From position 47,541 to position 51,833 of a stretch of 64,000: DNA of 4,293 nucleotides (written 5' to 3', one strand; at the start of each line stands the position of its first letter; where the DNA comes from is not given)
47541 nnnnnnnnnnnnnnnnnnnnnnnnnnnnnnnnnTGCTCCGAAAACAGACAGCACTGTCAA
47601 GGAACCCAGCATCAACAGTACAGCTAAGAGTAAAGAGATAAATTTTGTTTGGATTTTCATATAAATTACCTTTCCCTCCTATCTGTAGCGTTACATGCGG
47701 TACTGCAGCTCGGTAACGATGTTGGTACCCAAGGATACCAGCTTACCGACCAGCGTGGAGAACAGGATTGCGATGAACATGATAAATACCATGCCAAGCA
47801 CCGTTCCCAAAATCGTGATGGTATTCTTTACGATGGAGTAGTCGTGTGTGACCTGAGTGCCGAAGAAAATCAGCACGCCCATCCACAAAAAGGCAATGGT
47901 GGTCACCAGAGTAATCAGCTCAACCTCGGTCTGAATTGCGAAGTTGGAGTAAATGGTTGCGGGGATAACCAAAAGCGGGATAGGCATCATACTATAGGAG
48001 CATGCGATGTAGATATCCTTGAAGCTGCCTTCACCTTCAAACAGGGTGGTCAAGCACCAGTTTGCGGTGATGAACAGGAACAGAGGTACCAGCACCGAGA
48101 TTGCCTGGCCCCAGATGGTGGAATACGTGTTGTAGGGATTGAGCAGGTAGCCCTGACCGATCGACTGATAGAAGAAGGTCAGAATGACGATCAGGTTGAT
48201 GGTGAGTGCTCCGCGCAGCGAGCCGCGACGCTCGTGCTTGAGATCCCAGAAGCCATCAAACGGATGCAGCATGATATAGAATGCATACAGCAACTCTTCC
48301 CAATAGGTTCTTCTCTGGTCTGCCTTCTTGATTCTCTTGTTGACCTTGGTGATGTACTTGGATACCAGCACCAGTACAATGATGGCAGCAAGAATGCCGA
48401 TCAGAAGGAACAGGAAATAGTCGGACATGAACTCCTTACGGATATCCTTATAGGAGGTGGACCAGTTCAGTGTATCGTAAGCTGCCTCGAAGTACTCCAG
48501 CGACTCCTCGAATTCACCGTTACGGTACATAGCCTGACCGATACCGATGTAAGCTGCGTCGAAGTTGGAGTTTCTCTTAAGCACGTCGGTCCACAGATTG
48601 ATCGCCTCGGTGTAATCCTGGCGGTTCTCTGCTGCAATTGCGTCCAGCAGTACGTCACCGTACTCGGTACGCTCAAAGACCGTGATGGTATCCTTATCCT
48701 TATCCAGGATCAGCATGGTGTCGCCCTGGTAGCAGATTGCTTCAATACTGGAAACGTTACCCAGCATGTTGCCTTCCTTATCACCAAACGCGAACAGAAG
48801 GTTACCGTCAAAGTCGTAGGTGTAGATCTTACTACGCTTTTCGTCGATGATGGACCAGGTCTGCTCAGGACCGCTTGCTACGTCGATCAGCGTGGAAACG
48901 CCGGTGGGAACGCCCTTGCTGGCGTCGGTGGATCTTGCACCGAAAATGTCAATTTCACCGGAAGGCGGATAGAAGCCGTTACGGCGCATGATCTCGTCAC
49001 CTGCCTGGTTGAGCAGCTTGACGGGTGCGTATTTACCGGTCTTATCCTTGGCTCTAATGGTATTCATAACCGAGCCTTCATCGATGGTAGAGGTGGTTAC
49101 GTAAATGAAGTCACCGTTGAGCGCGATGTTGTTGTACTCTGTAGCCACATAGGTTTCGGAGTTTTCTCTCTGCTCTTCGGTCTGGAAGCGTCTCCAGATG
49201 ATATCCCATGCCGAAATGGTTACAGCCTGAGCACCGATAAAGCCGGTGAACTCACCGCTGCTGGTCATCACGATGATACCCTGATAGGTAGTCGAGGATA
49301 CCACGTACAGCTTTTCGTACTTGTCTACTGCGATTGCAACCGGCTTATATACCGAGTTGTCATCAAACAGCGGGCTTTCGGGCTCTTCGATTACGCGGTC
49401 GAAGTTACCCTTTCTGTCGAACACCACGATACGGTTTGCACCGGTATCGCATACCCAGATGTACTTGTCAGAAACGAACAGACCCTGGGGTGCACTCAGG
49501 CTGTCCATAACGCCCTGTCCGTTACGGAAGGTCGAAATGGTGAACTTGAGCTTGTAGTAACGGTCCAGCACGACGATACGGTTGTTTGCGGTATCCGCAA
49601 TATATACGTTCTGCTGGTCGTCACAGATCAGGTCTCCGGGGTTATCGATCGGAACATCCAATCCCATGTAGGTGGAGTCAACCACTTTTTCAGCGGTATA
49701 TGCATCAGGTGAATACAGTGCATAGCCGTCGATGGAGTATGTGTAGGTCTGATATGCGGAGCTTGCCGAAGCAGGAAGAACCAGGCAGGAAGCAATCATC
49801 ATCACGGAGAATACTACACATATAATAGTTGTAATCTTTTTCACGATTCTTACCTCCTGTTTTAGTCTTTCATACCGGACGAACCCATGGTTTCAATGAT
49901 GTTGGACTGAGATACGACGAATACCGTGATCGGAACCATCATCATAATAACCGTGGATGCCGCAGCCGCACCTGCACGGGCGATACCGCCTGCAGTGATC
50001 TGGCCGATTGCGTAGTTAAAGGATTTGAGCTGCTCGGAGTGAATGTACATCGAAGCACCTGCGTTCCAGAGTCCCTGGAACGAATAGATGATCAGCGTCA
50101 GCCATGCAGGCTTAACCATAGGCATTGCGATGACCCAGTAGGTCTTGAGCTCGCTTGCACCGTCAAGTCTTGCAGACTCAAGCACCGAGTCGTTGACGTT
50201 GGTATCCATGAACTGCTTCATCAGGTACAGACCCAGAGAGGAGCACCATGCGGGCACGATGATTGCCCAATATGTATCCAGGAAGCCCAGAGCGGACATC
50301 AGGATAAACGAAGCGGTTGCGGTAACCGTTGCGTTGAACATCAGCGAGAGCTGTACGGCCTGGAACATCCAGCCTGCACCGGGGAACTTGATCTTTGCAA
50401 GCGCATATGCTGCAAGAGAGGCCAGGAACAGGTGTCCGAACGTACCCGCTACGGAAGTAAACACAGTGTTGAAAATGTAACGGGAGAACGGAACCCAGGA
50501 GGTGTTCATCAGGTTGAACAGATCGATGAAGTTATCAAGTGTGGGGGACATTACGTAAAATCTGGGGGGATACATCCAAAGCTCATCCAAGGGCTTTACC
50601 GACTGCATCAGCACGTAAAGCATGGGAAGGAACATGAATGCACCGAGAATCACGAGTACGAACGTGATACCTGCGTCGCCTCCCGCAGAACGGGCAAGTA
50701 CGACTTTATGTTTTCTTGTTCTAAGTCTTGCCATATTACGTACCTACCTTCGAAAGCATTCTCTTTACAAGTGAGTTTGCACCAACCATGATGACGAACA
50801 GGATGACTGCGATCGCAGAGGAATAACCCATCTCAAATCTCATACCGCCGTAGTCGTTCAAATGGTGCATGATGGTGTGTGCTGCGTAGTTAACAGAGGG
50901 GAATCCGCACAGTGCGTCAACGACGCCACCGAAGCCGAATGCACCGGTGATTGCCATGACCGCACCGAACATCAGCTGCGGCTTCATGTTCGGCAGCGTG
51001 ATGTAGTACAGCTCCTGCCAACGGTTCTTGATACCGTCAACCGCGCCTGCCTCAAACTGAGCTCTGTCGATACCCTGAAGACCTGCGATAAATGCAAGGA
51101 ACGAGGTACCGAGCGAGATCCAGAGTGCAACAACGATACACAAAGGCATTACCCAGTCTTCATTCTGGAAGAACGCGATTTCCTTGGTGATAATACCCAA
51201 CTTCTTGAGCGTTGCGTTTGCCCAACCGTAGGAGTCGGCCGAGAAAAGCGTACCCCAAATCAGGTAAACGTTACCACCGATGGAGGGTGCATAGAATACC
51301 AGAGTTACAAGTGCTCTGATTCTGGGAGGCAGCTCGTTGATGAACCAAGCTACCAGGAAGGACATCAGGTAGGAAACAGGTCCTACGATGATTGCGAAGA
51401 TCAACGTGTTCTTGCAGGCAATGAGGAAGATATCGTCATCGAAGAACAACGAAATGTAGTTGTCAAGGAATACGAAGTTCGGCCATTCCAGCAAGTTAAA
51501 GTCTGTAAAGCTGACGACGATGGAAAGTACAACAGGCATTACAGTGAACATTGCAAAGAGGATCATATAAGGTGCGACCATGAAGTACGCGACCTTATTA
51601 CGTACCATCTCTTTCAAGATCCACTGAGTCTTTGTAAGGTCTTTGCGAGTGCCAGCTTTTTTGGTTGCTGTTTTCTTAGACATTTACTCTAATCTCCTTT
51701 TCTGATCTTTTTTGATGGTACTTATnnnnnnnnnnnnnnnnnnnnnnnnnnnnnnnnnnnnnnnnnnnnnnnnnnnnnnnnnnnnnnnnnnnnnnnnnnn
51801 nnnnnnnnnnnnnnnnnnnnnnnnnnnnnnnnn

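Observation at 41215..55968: Seven-gene 14.7-kb operon: giant CBM-bearing binding protein, two full permease pairs, an NHL-TPR-YIP1 membrane protein and a 1421-aa DUF5696-like coiled-coil protein, with no ATPase, regulator or recognisable glycosidase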

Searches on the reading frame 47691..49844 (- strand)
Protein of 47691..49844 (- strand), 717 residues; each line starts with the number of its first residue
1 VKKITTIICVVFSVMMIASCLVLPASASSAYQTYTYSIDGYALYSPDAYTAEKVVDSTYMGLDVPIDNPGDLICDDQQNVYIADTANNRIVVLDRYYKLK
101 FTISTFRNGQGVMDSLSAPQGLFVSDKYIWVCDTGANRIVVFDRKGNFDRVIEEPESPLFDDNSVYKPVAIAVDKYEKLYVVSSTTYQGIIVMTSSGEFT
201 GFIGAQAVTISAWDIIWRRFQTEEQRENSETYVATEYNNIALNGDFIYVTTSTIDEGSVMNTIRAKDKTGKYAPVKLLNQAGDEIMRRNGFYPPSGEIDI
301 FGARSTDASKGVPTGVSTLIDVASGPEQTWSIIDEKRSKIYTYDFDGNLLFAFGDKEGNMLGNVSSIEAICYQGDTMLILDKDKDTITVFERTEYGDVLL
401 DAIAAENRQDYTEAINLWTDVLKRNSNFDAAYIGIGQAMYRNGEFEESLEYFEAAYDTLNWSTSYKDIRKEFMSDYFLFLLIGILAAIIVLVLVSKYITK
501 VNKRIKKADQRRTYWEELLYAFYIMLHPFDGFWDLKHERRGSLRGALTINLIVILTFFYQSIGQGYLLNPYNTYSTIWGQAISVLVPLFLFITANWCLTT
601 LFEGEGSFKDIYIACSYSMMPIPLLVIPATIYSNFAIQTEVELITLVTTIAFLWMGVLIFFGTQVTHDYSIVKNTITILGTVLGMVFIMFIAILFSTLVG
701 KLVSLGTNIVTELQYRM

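Call 4: search_protein_families(library=pfam, proteins=[window:47691-49844:-], max_evalue=0.01)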
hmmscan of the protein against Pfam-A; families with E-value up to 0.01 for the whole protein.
window:47691-49844:- (717 aa): 10 families
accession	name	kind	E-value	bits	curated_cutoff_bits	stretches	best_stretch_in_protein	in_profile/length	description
PF04893.22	Yip1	-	4.7e-13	49.8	28.6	1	523-692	2-172/173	Yip1 domain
PF13432.12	TPR_16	-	3.2e-07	31.1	32.7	1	402-457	4-59/65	Tetratricopeptide repeat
PF07719.23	TPR_2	-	3e-06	27.4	27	1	431-456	3-28/34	Tetratricopeptide repeat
PF08450.18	SGL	-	7e-06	26.3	26.3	1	75-156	143-224/246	SMP-30/Gluconolactonase/LRE-like region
PF01436.27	NHL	-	3.3e-05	24.2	20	0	75-92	10-27/28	NHL repeat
PF14559.12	TPR_19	-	0.0012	19.6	25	1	409-454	5-50/68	Tetratricopeptide repeat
PF17170.10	DUF5128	-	0.0017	18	22.9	0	122-154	49-81/321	6-bladed beta-propeller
PF00515.34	TPR_1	-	0.0025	18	27.8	0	431-455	3-27/34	Tetratricopeptide repeat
PF13424.12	TPR_12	-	0.0052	17.4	30.1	1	409-457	24-73/77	Tetratricopeptide repeat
PF13414.12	TPR_11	-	0.0063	16.6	26.8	0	408-443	7-42/42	TPR repeat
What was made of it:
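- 47691..49844 (-): Membrane protein (717 aa). Order of parts: signal peptide, extracellular NHL beta-propeller, TPR, one TM helix, Yip1 multi-TM domain. Yip1 4.7e-13, plus TPR and NHL/SGL (call 4).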

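Call 5: search_protein_families(library=ncbifam, proteins=[window:47691-49844:-], max_evalue=0.01)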
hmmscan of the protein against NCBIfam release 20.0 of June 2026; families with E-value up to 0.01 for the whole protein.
window:47691-49844:- (717 aa): 5 families
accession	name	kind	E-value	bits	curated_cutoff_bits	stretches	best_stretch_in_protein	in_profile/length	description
NF035926.1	scyF_NHL_VPEP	equivalog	3.7e-10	39.5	350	1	126-209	113-194/376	scytonemin biosynthesis PEP-CTERM protein ScyF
NF047780.1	LIC12708_fam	subfamily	0.00012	21.1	150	0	118-190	58-144/391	LIC_12708 family protein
NF047371.1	FlcA_CTERM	equivalog_domain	0.0011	17.6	300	1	408-464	486-542/646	periplasmic flagellar collar protein FlcA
NF033206.1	ScyE_fam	subfamily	0.0017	17.9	80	0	116-158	139-181/333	ScyD/ScyE family protein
NF053768.1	CIS12_fam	equivalog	0.0042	15.8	860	0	67-196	88-198/715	CIS12 family contractile injection system protein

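Call 70: search_solved_structures(query=window:47691-49844:-, max_evalue=1)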
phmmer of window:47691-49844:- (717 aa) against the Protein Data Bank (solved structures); distinct sequences matched with E-value up to 1: 66 (the best 60 are shown).
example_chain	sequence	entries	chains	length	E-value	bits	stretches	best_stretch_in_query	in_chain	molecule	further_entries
9qhb_A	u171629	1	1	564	3.3e-12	48.7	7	408-457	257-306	Engineered tetratricopeptide repeat protein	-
6d69_A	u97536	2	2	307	1.6e-09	39.8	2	66-150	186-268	NHL Repeat Region of D. melanogaster Thin | Thin, isoform D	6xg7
8bu0_A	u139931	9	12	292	2.1e-09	39.4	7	408-457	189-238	Consensus tetratricopeptide repeat protein | Crystal structure of an 8-repeat consensus TPR superhelix with Zinc. | Monomer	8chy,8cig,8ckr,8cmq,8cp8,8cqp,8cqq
7zpz_A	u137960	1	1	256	2.5e-09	39.2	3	66-149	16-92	Pizza6-TSR-TSH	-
7zpw_A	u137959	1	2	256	2.5e-09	39.2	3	66-149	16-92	Pizza6-TSK-TSH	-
7zqg_A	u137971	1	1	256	5.1e-09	38.2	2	66-149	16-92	Pizza6-KSH-TSH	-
7zq2_A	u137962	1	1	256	5.5e-09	38.1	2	66-149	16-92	Pizza6-RSH-TSH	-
7zcj_A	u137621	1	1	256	6.3e-09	37.9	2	66-148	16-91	Pizza6-TNH-TSH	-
7zph_A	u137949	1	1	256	7.2e-09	37.7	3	66-149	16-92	Pizza6-TNK-RSH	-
6f0s_A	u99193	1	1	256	8.4e-08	34.1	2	66-149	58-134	Pizza6-SYW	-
9qhc_A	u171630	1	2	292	2.6e-07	32.5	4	408-457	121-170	Engineered tetratricopeptide repeat protein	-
6fpt_A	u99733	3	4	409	4.5e-07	31.7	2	66-148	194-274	E3 ubiquitin-protein ligase TRIM71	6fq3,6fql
6qsd_A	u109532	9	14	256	9.5e-06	27.4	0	66-148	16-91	Pizza6S | Pizza6-S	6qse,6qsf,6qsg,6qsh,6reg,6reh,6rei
6rej_A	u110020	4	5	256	1.1e-05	27.1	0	66-148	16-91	Pizza6-SH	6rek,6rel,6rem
6vfh_A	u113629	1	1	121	1.3e-05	26.9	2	408-457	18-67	T33_dn10A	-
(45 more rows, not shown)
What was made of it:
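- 47691..49844 (-): PDB sequence hits are PknD-derived propellers and TPR proteins (call 70).
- Checked: Domains (calls 4, 5, 70):
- Domains: calls 4, 5, 70.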

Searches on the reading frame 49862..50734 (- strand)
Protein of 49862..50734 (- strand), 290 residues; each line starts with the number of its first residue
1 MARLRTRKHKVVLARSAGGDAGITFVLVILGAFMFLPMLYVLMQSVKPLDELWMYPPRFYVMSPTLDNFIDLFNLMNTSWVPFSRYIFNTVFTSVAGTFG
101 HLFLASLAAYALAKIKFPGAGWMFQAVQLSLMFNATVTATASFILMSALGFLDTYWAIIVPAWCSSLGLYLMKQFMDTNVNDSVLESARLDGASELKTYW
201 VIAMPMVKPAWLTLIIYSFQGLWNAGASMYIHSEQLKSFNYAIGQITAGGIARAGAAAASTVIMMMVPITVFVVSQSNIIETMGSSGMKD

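Call 4: search_protein_families(library=pfam, proteins=[window:49862-50734:-], max_evalue=0.01)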
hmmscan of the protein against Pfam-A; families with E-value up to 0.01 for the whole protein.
window:49862-50734:- (290 aa): 1 family
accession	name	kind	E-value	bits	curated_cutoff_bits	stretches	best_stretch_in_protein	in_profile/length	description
PF00528.27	BPD_transp_1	-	1.5e-09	38.3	26.4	1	143-276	38-175/184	Binding-protein-dependent transport system inner membrane component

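Call 5: search_protein_families(library=ncbifam, proteins=[window:49862-50734:-], max_evalue=0.01)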
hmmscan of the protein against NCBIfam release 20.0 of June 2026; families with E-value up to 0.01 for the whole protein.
window:49862-50734:- (290 aa): 7 families
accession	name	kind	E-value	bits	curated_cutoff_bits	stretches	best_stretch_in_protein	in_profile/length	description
NF008210.0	PRK10973.1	equivalog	8.2e-16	58.5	297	1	26-280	14-273/281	sn-glycerol-3-phosphate ABC transporter permease UgpE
NF040932.1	ABC_arch_GlcU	equivalog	3.9e-14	52.9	340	1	25-277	7-258/272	glucose ABC transporter permease GlcU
NF008231.0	PRK10998.1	equivalog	1.7e-12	47.5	261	1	81-290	79-296/296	maltose ABC transporter permease MalG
TIGR02141.1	modB_ABC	equivalog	1.1e-05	25.2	182.6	1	91-249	4-179/208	molybdate ABC transporter permease subunit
TIGR01581.1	Mo_ABC_porter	hypoth_equivalog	1.6e-05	24.5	210.3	1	90-234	26-184/225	ABC transporter permease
NF007047.0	PRK09500.1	equivalog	0.0014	18.2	326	1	91-277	65-250/257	spermidine/putrescine ABC transporter permease PotC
NF006939.0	PRK09421.1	equivalog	0.0032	16.9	262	0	97-228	22-168/230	molybdate ABC transporter permease subunit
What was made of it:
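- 49862..50734 (-): Permease P2 (290 aa, MalG/UgpE type). UgpE-like 8e-16; BPD_transp_1 1.5e-9 (calls 4, 5).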

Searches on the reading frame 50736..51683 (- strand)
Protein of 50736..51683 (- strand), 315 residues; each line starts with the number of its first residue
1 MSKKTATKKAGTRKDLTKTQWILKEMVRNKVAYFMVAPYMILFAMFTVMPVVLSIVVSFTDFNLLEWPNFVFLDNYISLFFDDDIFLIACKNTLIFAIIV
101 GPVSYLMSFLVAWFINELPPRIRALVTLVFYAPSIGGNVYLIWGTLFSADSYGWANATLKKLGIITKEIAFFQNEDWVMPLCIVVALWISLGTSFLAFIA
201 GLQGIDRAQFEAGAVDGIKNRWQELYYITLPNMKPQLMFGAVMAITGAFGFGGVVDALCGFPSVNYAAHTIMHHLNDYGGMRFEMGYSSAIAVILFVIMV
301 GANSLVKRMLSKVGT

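Call 4: search_protein_families(library=pfam, proteins=[window:50736-51683:-], max_evalue=0.01)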
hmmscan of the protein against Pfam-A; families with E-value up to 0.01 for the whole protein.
window:50736-51683:- (315 aa): 1 family
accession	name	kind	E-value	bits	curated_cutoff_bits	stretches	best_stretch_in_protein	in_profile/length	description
PF00528.27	BPD_transp_1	-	1.2e-05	25.6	26.4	1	95-308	24-177/184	Binding-protein-dependent transport system inner membrane component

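Call 5: search_protein_families(library=ncbifam, proteins=[window:50736-51683:-], max_evalue=0.01)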
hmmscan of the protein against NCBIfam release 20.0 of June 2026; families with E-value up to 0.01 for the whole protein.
window:50736-51683:- (315 aa): 6 families
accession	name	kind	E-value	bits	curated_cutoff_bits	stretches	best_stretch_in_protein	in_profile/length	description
NF007852.0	PRK10561.1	equivalog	6.4e-16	59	335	1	30-302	12-280/295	sn-glycerol-3-phosphate ABC transporter permease UgpA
NF007044.0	PRK09497.1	equivalog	1.1e-12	48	348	1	29-299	5-264/285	spermidine/putrescine ABC transporter permease PotB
NF040931.1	ABC_arch_GlcT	equivalog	1e-10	41.8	360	1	36-299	2-260/278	glucose ABC transporter permease GlcT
TIGR02140.1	permease_CysW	equivalog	5.6e-05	22.7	329.1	1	73-299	33-247/261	sulfate ABC transporter permease subunit CysW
TIGR00969.1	3a0106s02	subfamily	0.0016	17.9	240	1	76-260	50-223/272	sulfate ABC transporter permease subunit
NF043074.1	MMSYN1_0196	equivalog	0.0063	15.9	350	0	29-311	8-263/277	spermidine/putrescine ABC transporter permease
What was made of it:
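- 50736..51683 (-): Permease P1 (315 aa, MalF/UgpA type). UgpA-like 6e-16 in NCBIfam; BPD_transp_1 (calls 4, 5).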
